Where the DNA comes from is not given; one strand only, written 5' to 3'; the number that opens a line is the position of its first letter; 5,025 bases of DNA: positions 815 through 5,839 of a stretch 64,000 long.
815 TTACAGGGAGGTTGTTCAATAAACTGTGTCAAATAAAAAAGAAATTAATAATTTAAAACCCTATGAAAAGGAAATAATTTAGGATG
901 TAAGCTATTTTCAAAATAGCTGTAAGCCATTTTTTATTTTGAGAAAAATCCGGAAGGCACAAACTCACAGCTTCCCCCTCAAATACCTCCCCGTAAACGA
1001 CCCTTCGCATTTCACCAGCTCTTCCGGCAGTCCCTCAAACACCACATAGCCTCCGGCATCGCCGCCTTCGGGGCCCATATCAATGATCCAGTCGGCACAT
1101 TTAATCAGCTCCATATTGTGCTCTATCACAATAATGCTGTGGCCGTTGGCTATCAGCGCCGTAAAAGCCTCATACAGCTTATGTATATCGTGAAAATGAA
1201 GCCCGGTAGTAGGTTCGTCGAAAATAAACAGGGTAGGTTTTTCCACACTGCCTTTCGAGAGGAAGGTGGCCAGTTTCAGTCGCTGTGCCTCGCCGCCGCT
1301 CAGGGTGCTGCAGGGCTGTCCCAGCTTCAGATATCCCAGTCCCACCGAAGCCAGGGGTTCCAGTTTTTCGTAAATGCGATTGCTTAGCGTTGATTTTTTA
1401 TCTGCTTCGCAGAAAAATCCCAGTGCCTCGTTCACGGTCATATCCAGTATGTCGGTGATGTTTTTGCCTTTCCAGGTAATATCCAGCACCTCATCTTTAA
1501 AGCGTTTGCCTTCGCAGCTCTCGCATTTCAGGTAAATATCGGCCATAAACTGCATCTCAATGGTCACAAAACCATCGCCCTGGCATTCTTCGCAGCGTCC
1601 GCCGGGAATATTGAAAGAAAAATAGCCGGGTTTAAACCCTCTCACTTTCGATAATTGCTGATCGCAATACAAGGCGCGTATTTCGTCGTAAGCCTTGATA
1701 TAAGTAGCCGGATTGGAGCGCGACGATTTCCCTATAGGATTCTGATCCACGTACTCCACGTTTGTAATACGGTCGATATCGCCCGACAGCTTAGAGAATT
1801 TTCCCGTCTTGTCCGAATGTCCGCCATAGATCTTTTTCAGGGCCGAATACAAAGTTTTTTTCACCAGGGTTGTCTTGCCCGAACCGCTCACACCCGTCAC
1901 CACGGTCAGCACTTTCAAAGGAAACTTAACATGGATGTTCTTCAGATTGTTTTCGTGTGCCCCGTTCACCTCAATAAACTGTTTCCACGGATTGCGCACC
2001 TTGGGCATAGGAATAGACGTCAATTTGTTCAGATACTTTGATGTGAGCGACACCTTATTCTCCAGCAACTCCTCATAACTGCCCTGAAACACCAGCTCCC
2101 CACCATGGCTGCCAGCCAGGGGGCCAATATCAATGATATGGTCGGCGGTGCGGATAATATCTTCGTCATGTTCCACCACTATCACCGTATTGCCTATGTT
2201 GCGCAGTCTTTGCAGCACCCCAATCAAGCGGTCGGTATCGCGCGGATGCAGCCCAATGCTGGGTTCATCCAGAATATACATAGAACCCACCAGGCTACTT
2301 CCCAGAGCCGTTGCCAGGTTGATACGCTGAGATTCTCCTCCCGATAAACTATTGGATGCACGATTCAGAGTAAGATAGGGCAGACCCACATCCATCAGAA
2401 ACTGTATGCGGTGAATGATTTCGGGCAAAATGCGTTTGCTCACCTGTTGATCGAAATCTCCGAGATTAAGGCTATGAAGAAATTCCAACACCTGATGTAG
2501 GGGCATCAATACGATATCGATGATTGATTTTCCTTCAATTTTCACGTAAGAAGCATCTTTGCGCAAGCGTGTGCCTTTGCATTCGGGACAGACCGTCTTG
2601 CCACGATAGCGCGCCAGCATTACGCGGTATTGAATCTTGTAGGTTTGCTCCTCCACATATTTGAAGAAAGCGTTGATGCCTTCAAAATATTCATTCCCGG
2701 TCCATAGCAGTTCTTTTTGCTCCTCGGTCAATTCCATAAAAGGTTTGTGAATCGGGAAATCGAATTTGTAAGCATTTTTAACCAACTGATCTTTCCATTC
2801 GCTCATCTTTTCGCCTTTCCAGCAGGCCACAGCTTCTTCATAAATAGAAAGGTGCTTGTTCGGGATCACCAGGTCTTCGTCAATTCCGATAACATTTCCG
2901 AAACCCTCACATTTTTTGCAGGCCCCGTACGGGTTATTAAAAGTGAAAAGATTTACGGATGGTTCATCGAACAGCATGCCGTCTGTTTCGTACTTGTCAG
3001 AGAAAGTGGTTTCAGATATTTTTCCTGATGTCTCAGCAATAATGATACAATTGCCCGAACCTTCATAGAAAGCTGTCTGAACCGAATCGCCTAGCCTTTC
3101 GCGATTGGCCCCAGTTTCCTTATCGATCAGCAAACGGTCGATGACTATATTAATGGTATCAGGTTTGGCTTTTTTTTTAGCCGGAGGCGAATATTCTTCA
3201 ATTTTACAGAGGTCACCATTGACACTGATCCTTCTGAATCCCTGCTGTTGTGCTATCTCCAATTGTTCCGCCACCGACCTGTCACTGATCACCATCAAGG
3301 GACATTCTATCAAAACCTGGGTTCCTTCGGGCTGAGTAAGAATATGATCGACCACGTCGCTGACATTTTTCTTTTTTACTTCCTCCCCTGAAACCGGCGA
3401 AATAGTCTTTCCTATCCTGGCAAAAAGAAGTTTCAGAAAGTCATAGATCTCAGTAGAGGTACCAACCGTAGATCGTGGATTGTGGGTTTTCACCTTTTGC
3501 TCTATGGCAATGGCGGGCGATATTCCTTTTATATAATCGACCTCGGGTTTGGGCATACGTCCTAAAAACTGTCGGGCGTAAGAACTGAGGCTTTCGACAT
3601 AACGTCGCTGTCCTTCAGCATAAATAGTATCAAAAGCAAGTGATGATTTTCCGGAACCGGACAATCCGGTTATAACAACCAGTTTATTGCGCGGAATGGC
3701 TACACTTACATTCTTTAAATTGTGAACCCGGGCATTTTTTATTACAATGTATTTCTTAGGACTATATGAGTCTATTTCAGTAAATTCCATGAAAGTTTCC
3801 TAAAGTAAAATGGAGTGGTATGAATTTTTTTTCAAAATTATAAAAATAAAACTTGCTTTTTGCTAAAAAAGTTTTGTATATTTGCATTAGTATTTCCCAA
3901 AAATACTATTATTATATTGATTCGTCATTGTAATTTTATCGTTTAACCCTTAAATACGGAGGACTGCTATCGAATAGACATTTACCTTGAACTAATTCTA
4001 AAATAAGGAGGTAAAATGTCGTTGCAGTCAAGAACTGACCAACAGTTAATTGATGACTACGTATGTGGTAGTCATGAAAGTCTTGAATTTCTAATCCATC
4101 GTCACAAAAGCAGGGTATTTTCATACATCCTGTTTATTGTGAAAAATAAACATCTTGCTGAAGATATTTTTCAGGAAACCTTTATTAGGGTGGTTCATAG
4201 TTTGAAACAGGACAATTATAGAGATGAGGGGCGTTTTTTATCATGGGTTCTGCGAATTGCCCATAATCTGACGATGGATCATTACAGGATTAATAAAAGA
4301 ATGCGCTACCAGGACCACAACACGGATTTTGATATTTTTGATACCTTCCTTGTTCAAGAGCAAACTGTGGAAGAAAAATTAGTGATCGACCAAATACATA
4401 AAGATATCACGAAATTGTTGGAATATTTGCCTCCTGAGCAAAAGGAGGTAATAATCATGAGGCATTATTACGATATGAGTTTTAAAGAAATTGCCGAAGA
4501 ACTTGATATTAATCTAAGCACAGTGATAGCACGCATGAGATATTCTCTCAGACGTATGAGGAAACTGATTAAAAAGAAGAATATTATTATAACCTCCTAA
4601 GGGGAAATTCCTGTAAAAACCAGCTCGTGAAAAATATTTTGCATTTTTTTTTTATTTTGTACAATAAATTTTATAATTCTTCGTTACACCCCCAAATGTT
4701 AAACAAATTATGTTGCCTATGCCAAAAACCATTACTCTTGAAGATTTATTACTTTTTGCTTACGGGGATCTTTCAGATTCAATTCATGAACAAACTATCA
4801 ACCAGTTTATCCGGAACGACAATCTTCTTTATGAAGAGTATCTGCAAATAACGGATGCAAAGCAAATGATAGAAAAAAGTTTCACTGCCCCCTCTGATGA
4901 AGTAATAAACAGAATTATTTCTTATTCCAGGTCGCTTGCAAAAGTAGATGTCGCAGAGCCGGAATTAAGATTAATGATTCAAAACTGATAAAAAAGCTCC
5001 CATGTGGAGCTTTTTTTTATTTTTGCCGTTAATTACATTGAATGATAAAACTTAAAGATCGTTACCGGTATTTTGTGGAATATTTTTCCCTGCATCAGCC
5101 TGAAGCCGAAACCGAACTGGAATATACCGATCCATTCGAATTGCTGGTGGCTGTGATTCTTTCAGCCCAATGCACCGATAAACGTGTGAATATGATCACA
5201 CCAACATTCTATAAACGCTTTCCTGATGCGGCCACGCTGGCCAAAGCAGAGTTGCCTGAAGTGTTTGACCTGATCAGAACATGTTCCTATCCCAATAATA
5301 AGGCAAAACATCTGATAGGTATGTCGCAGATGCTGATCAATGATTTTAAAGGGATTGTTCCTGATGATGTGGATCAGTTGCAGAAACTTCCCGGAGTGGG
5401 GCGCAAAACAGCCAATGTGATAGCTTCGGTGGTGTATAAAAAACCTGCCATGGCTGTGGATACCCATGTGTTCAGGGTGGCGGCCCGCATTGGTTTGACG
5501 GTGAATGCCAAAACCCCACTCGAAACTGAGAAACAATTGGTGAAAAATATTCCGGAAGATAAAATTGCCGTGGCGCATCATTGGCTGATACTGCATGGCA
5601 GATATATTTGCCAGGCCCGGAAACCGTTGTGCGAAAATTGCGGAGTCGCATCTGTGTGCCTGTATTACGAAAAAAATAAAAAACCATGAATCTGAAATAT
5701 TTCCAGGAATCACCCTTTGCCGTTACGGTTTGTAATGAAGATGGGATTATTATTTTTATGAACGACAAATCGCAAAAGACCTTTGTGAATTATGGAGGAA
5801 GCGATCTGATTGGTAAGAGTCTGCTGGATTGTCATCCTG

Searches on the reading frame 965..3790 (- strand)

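Call 27: search_protein_families(library=pfam, proteins=[window:965-3790:-], max_evalue=0.001)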
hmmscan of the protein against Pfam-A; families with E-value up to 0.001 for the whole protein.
window:965-3790:- (941 aa): 18 families
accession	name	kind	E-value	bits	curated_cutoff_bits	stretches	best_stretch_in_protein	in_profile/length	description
PF00005.33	ABC_tran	-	1.5e-21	77.9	25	1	785-862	75-137/137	ABC transporter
PF17760.6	UvrA_inter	-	1.7e-20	73.4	23.3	1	143-252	3-107/109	UvrA interaction domain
PF17755.6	UvrA_DNA-bind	-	4.6e-14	53.1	23.2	1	304-370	1-67/110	UvrA DNA-binding domain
PF02463.25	SMC_N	-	7e-13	48.9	40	1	18-555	3-211/220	RecF/RecN/SMC N terminal domain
PF13304.12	AAA_21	-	8.7e-11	42.9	27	1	478-538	234-295/304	AAA domain, putative AbiEii toxin, Type IV TA system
PF13191.12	AAA_16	-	5.5e-08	33.9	32.6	0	29-75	18-63/167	AAA ATPase domain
PF13555.12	AAA_29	-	9.1e-07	29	27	0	27-51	14-38/61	P-loop containing region of AAA domain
PF20720.3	nSTAND3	-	6.6e-06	26.3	27.2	0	27-57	9-39/155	Novel STAND NTPase 3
PF20703.3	nSTAND1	-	9.2e-06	26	27.1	0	23-52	21-50/379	Novel STAND NTPase 1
PF00684.25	DnaJ_CXXCXGXG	-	1e-05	26.1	32.7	0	732-762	17-50/65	DnaJ central domain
PF13476.12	AAA_23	-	3e-05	25.2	27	0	15-51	2-35/201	AAA domain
PF03193.22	RsgA_GTPase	-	5.3e-05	23.5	30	0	604-648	85-128/174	RsgA GTPase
PF13401.12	AAA_22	-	8.5e-05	23.3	27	0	628-650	7-29/130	AAA domain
PF06745.19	ATPase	-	0.00031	20.6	26.6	0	622-653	15-46/231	KaiC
PF13173.12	AAA_14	-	0.00042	20.8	27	0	629-651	5-27/129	AAA domain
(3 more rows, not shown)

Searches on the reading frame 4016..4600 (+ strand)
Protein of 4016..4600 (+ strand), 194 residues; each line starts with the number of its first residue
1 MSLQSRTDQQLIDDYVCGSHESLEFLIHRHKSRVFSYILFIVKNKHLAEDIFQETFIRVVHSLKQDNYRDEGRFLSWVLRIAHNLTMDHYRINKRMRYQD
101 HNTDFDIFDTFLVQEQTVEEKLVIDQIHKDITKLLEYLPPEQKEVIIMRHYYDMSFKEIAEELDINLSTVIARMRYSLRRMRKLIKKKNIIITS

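Call 27: search_protein_families(library=pfam, proteins=[window:4016-4600:+], max_evalue=0.001)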
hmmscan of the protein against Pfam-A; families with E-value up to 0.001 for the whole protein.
window:4016-4600:+ (194 aa): 4 families
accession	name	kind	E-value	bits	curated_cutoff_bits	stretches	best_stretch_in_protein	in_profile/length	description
PF04542.20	Sigma70_r2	-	1.2e-13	51.1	24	1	26-95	1-70/71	Sigma-70 region 2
PF08281.18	Sigma70_r4_2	-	1.4e-13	50.7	25.7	1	130-175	3-48/54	Sigma-70, region 4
PF04545.22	Sigma70_r4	-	1.1e-12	47.7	24.1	1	135-183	2-50/50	Sigma-70, region 4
PF07638.17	Sigma70_ECF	-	5.9e-06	26.7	21.1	1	53-177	54-175/185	ECF sigma factor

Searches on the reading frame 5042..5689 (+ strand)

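Call 27: search_protein_families(library=pfam, proteins=[window:5042-5689:+], max_evalue=0.001)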
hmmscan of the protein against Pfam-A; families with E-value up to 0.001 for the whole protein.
window:5042-5689:+ (215 aa): 4 families
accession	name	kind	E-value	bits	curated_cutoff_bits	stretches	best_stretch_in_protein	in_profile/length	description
PF00730.31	HhH-GPD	-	6e-25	88.1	26.2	1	36-171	1-107/108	HhH-GPD superfamily base excision DNA repair protein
PF00633.29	HHH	-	1.6e-10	40.7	24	1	102-129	2-29/30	Helix-hairpin-helix motif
PF21176.3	RecR_HhH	-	0.00012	22.3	27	1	110-128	5-23/45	RecR, helix-hairpin-helix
PF10576.14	EndIII_4Fe-2S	-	0.00051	20.7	20.5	1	190-206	1-17/17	Iron-sulfur binding domain of endonuclease III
